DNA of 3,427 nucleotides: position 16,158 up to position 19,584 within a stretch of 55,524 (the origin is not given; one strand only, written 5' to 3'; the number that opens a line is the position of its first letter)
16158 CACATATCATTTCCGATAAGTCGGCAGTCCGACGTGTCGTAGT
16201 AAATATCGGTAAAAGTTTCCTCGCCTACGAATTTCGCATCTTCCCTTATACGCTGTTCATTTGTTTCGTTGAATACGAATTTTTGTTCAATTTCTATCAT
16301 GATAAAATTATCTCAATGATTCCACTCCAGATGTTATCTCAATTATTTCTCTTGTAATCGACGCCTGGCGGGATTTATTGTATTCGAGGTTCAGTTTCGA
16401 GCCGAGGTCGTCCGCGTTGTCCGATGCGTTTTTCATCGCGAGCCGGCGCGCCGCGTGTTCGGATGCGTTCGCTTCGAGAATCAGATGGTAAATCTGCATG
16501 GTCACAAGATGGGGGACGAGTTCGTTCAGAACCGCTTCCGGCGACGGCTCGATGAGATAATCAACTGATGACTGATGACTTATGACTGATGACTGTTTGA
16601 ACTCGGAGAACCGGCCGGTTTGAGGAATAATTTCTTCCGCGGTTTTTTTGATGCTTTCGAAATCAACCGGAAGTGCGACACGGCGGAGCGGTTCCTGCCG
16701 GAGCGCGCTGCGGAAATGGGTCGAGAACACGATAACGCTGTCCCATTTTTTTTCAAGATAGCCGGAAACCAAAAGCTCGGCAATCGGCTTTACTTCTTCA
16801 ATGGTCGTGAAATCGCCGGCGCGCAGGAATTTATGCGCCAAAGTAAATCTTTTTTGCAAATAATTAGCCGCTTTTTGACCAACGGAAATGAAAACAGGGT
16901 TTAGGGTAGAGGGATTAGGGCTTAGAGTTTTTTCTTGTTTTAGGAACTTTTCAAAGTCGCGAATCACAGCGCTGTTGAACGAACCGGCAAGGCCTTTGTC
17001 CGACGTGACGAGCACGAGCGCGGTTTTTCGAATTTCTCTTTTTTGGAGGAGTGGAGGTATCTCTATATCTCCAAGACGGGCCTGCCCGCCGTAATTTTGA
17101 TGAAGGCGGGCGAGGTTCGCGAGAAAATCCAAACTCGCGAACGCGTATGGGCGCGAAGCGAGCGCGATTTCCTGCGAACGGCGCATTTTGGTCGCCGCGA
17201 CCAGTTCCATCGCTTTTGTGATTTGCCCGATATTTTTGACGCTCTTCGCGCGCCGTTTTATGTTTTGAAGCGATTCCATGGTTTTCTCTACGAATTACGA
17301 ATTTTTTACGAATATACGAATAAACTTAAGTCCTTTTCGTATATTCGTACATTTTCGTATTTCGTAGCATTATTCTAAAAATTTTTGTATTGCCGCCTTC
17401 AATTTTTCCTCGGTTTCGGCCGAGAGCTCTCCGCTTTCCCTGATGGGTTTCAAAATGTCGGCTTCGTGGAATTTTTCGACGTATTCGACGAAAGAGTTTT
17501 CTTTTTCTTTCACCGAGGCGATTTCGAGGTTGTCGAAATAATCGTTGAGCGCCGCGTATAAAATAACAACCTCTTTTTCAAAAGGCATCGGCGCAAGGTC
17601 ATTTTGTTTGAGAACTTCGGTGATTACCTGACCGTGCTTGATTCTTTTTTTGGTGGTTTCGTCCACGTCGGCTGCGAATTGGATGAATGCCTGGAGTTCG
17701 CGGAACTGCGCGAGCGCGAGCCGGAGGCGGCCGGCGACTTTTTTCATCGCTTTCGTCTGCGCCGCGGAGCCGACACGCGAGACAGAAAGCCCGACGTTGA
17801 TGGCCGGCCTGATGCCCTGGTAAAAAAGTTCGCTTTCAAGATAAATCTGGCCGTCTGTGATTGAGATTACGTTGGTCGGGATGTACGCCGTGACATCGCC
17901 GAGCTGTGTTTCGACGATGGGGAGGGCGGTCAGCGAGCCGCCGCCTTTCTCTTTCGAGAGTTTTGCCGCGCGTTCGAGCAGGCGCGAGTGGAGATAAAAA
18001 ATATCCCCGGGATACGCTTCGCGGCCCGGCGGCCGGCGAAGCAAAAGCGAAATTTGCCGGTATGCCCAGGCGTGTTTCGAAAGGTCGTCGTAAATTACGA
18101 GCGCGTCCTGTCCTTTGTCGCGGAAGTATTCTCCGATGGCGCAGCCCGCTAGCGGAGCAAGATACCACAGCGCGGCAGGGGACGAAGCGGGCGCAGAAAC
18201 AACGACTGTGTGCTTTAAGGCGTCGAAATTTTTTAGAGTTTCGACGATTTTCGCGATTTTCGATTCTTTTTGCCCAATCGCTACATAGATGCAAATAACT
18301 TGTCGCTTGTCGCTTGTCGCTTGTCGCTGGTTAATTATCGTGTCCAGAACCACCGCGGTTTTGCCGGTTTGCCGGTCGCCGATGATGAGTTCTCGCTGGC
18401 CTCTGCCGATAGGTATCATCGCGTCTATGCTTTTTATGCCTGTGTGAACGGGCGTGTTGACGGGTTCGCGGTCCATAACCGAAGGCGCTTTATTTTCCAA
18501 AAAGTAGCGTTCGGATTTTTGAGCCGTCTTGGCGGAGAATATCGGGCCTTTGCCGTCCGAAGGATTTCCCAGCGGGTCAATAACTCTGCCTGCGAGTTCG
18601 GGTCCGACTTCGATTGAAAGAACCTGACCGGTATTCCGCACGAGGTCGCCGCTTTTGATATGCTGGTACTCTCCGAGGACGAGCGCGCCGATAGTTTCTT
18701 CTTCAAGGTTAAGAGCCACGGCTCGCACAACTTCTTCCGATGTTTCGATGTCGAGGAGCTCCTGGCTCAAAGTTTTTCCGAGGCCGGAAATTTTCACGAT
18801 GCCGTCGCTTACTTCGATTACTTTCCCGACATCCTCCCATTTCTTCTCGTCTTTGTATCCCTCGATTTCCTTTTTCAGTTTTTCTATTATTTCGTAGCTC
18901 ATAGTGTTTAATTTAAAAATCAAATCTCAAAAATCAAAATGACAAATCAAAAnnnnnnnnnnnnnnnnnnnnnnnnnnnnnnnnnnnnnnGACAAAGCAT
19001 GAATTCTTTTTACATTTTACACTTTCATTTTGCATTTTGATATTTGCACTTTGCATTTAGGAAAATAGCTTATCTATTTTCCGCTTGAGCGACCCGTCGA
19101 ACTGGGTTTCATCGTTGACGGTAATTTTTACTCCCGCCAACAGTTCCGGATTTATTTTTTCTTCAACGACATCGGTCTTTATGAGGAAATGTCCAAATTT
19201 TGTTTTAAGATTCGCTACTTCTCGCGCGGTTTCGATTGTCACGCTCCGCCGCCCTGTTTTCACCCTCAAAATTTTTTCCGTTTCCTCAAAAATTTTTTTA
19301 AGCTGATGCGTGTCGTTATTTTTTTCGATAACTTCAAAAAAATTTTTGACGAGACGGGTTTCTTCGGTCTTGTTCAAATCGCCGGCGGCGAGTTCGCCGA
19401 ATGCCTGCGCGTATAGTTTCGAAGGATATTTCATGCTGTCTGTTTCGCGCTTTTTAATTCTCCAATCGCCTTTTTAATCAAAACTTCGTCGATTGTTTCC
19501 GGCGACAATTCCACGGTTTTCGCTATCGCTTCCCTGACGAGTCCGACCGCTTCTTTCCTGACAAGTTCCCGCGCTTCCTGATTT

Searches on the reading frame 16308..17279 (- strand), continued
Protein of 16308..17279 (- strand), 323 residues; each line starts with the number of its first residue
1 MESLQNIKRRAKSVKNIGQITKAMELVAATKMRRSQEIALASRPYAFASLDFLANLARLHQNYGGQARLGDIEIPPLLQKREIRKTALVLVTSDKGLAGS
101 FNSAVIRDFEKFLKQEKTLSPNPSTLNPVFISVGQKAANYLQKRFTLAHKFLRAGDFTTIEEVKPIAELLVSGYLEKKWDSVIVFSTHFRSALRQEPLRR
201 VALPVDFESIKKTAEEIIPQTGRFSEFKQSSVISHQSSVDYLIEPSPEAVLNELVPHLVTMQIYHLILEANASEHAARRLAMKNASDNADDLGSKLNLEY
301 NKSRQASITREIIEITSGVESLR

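Call 58: search_solved_structures(query=L173:384-971:+, max_evalue=0.01, show_alignments=2)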
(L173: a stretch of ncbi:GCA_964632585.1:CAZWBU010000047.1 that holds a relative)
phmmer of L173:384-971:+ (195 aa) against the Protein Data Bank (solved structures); distinct sequences matched with E-value up to 0.01: 3.
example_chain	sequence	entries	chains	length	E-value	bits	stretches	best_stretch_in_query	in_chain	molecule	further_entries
7ns8_A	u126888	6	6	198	1.5e-09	41.5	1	42-149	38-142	Triphosphate tunnel metalloenzyme Saci_0718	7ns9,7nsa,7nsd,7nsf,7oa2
1yem_A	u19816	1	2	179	0.00022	24.6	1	58-149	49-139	Conserved hypothetical protein Pfu-838710-001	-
2dc4_A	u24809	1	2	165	0.0039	20.5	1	57-146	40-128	165aa long hypothetical protein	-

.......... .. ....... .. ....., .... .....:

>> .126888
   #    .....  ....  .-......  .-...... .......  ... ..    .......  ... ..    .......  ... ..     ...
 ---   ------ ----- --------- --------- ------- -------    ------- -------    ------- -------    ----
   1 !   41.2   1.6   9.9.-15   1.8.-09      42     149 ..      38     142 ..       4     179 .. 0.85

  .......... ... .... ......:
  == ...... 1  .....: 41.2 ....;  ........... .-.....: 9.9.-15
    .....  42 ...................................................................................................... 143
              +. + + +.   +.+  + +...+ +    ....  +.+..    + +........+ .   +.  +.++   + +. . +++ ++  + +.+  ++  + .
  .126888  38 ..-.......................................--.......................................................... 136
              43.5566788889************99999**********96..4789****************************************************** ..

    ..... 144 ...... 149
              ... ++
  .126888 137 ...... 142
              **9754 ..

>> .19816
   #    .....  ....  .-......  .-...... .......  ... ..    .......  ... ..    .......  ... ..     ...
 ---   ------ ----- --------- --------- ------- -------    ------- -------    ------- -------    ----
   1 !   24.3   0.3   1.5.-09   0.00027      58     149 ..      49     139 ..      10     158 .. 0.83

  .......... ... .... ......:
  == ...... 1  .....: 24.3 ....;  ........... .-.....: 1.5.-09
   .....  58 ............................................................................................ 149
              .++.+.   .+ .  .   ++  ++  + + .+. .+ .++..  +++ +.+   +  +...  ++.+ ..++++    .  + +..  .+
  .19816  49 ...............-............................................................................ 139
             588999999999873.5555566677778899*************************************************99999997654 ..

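Call 67: search_protein_families(library=pfam, proteins=[L167:1394-1876:+], max_evalue=0.001)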
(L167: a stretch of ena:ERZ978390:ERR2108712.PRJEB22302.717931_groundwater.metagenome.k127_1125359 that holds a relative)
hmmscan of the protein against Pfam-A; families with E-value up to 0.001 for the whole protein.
L167:1394-1876:+ (160 aa): 1 family
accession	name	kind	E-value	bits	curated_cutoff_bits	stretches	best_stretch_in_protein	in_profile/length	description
PF01541.30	GIY-YIG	-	4.6e-06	27.3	22.6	1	22-93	1-74/78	GIY-YIG catalytic domain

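Call 71: search_protein_families(library=padloc, proteins=[L173:384-971:+], max_evalue=0.01)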
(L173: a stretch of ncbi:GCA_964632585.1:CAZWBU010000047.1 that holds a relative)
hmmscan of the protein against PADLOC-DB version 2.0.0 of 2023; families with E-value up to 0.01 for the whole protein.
L173:384-971:+ (195 aa): 0 families

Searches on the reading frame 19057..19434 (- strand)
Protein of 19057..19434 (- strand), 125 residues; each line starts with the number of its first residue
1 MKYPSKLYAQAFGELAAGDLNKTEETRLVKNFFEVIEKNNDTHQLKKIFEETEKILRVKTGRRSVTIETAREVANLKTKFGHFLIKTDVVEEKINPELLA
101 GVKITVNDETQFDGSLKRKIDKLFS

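Call 3: search_protein_families(library=pfam, proteins=[window:19057-19434:-], max_evalue=0.1)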
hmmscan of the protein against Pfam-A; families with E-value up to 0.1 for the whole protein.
window:19057-19434:- (125 aa): 3 families
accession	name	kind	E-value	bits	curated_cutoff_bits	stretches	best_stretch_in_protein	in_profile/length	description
PF00213.23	OSCP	-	1e-11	45.7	22.3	1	24-123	64-168/172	ATP synthase delta (OSCP) subunit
PF12950.13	TaqI_C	-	0.021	15.5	26.5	1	25-95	13-81/118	TaqI-like C-terminal specificity domain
PF05660.16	DUF807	-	0.082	13.3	25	0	54-109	33-87/142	Coxiella burnetii protein of unknown function (DUF807)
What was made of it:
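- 19057..19434 (-): atpH (delta/OSCP), short form of 125 aa. PF00213 E 1e-11, matching profile positions 64-168 only (call 3)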
